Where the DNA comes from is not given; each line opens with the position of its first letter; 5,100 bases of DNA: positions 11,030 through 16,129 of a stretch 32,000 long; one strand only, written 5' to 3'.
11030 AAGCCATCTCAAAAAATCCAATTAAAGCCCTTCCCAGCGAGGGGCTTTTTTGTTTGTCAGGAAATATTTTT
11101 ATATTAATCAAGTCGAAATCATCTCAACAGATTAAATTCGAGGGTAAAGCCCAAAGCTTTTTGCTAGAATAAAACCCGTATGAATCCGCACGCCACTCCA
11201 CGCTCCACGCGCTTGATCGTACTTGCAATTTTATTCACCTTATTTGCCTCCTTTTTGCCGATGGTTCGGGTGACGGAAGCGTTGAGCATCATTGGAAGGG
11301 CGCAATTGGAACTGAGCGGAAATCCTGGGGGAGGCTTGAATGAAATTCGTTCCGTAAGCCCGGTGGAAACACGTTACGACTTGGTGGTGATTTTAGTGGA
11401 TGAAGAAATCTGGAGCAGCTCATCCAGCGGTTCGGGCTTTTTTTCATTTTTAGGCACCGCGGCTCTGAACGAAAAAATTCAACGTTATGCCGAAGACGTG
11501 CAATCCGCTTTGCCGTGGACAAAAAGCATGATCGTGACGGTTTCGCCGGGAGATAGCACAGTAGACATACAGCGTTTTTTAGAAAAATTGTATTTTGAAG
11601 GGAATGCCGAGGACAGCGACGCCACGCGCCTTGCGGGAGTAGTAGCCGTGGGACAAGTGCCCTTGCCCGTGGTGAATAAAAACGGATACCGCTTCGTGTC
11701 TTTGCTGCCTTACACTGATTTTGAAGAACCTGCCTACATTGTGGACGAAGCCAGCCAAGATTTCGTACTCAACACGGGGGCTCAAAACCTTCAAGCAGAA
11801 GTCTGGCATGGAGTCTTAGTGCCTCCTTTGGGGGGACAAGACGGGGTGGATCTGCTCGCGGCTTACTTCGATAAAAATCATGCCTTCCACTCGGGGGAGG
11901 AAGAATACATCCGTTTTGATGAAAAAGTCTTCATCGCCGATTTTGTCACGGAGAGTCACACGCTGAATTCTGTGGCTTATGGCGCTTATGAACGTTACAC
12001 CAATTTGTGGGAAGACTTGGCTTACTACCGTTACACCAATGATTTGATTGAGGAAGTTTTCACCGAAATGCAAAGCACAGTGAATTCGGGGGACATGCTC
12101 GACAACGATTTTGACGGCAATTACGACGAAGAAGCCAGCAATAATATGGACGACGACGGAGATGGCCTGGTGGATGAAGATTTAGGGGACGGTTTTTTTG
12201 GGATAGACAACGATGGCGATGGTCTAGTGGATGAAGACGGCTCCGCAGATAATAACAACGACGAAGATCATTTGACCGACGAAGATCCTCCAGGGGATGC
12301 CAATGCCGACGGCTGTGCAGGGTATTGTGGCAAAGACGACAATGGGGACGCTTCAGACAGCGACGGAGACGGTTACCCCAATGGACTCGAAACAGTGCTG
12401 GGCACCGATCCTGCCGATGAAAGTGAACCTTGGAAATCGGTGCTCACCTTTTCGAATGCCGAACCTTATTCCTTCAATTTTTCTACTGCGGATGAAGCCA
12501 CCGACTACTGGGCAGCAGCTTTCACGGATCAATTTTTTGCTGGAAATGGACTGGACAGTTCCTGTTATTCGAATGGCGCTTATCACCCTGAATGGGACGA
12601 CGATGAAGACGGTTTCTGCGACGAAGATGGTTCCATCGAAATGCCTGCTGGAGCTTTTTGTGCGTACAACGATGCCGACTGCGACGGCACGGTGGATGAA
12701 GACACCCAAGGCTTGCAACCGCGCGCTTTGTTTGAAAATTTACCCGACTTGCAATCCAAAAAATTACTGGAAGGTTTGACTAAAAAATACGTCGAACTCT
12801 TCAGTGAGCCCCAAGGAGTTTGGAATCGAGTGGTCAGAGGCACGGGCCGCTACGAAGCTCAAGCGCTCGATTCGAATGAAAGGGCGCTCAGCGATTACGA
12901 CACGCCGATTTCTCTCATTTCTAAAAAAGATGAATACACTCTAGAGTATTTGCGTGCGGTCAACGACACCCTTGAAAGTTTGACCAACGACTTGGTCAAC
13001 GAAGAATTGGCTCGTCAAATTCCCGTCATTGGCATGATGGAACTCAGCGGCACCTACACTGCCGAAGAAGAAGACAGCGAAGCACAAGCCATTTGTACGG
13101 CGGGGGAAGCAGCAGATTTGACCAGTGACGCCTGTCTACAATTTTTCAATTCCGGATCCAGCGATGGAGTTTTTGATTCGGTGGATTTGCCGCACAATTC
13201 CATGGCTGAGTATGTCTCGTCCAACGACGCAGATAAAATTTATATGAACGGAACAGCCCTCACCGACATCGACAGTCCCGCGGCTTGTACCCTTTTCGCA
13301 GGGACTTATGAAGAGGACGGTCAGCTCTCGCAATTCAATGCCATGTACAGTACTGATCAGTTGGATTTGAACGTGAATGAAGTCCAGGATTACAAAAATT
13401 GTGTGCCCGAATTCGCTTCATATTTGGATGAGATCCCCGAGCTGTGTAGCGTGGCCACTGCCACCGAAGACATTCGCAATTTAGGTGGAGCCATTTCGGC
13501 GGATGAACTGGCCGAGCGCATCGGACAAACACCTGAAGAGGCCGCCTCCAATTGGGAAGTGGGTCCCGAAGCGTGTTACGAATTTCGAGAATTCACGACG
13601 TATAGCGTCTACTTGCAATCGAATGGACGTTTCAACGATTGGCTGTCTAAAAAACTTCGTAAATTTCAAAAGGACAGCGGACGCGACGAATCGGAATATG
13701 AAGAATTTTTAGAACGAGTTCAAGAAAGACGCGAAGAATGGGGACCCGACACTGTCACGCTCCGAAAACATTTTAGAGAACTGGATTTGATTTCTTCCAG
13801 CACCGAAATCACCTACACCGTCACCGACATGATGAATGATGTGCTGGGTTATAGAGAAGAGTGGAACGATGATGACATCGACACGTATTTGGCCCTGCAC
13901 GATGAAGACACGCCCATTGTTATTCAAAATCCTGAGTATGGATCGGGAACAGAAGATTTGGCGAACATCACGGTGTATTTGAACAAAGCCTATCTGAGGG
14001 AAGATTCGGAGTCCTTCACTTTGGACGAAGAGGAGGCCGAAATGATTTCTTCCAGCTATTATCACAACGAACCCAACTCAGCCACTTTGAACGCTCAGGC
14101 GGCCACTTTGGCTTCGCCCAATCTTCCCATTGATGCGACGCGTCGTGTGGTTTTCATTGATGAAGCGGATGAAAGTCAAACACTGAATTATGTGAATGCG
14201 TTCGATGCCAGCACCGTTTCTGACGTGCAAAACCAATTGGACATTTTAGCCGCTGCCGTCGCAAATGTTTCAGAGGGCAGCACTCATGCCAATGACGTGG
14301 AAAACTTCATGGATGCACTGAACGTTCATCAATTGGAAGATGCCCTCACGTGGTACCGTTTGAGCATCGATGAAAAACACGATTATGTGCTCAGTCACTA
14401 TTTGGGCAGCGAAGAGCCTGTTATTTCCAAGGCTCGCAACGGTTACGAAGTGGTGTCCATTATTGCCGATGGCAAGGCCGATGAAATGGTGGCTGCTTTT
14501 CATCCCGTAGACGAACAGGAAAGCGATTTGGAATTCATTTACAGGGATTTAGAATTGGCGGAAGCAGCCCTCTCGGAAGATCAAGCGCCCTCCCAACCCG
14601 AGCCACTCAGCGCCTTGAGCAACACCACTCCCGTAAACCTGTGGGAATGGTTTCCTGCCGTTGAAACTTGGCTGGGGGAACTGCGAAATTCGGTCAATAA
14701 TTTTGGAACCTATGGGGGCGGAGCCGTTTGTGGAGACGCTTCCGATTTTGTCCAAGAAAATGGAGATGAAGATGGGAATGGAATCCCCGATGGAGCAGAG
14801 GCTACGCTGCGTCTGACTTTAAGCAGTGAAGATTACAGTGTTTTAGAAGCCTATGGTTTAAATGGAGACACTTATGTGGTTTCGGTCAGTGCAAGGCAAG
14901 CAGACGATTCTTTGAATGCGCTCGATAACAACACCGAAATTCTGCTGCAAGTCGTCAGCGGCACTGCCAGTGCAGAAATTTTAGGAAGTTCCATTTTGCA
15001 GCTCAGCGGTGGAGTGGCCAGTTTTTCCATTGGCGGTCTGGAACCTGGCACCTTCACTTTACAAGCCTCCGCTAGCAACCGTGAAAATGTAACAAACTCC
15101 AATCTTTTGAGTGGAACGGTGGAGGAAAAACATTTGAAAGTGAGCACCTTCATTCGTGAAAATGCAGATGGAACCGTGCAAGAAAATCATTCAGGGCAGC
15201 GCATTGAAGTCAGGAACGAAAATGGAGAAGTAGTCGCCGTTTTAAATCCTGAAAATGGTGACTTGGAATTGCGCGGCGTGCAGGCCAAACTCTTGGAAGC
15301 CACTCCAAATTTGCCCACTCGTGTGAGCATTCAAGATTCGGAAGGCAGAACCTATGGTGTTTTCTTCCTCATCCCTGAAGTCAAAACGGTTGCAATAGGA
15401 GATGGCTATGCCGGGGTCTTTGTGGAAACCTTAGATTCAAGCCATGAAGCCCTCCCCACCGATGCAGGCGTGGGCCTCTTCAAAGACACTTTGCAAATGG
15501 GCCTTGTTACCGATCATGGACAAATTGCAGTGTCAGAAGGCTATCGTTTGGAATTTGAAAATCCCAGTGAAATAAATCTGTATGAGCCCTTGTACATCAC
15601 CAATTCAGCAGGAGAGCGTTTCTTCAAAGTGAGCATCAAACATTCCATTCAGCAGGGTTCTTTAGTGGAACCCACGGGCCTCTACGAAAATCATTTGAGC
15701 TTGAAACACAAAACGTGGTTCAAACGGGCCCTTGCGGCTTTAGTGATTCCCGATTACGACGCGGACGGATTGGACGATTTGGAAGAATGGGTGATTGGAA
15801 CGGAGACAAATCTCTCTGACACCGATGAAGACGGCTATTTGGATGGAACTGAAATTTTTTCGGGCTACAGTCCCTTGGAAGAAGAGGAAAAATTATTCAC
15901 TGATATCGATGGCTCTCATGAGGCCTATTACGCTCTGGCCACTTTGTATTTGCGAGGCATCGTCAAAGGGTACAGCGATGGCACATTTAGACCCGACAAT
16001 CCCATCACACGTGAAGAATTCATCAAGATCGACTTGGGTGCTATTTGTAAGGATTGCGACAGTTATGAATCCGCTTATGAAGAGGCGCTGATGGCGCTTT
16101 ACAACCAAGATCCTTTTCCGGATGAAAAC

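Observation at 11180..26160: A single ~15-kb gene (about 4,990 codons) for a mosaic cell-surface protein, broken once at an A5 run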

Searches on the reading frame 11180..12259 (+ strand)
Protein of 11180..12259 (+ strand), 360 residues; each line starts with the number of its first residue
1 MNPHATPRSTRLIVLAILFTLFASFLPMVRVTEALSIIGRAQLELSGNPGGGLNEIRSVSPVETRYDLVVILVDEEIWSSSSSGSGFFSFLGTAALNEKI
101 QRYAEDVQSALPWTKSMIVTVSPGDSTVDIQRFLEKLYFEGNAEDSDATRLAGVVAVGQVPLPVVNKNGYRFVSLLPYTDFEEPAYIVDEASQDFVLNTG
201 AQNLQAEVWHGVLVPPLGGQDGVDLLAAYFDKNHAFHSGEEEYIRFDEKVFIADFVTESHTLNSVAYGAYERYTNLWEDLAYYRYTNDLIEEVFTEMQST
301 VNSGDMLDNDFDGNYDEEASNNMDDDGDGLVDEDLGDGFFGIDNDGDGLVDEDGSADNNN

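Call 89: search_protein_families(library=pfam, proteins=[window:11180-12259:+], max_evalue=1)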
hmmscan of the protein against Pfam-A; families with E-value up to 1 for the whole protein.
window:11180-12259:+ (360 aa): 0 families

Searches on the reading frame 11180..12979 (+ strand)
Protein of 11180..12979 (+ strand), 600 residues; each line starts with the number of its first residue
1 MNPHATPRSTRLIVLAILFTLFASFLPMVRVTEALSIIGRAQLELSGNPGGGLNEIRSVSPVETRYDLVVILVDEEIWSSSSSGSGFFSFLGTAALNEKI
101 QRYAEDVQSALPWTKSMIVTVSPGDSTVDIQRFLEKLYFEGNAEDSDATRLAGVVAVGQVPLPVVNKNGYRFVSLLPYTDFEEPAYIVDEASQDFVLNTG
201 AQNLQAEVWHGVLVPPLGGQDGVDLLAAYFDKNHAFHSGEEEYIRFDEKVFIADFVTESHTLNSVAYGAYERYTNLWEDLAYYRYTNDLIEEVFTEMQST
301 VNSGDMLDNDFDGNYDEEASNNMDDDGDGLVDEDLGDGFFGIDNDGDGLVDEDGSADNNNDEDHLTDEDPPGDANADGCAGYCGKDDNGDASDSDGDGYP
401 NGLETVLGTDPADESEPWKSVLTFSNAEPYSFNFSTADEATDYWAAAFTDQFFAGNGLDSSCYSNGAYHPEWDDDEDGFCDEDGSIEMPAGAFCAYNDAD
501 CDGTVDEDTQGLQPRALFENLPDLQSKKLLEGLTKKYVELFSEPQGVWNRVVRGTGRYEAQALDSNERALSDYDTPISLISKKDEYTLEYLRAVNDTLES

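Call 41: search_protein_families(library=pfam, proteins=[window:11180-12979:+], max_evalue=0.1)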
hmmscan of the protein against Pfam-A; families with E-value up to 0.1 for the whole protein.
window:11180-12979:+ (600 aa): 1 family
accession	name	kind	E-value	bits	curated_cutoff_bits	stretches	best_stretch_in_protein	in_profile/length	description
PF18884.5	TSP3_bac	-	0.00074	19.8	25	1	393-413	1-21/22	Bacterial TSP3 repeat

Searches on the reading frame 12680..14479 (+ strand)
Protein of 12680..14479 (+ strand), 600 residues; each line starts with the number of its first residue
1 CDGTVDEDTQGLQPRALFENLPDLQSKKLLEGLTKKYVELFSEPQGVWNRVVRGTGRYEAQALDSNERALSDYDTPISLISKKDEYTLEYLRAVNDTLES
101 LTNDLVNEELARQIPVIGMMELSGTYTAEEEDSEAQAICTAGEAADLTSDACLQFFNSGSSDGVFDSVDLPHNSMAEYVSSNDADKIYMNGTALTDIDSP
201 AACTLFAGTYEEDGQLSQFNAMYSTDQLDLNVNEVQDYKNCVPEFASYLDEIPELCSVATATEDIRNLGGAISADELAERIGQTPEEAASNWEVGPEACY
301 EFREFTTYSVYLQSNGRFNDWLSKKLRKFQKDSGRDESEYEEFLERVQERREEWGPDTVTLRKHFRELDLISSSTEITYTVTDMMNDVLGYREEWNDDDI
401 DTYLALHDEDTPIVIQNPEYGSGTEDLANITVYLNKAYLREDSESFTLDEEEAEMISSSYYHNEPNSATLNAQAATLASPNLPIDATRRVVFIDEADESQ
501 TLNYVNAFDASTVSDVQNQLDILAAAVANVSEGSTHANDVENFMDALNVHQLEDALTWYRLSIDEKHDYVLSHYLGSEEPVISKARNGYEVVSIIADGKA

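Call 41: search_protein_families(library=pfam, proteins=[window:12680-14479:+], max_evalue=0.1)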
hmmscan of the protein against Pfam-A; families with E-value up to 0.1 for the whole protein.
window:12680-14479:+ (600 aa): 1 family
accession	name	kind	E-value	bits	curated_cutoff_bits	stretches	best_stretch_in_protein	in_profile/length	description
PF13529.12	Peptidase_C39_2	-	0.075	14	24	0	249-339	9-91/143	Peptidase_C39 like family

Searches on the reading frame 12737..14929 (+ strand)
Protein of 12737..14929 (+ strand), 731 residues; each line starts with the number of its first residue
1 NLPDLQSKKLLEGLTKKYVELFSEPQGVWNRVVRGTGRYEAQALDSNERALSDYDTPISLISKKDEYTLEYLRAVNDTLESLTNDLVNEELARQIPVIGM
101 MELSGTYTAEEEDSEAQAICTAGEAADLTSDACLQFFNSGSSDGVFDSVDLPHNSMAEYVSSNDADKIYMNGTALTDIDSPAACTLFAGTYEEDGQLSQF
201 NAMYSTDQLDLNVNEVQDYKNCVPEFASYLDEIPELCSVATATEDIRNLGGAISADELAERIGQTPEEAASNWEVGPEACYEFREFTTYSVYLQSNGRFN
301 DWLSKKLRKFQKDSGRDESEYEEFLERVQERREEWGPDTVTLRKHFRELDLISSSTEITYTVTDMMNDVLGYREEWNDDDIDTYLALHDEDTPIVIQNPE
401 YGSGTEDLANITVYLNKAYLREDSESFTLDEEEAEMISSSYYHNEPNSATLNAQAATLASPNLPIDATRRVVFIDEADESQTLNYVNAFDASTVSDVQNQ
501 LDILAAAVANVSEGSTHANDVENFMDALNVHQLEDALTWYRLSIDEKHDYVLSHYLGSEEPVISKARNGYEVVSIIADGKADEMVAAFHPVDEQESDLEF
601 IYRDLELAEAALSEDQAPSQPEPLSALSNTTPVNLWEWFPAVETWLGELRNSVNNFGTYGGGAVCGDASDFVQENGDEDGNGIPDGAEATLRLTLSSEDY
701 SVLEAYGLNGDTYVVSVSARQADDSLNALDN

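Call 58: find_homologous_proteins(query=window:12737-14929:+)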
Query window:12737-14929:+: 8000 candidates shared short words with the query, none scored E <= 0.001.

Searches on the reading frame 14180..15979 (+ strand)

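Call 41: search_protein_families(library=pfam, proteins=[window:14180-15979:+], max_evalue=0.1)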
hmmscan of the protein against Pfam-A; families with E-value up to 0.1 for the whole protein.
window:14180-15979:+ (600 aa): 1 family
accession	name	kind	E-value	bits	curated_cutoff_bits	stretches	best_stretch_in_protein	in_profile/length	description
PF00395.25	SLH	-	0.00066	20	20.8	1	573-600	2-29/44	S-layer homology domain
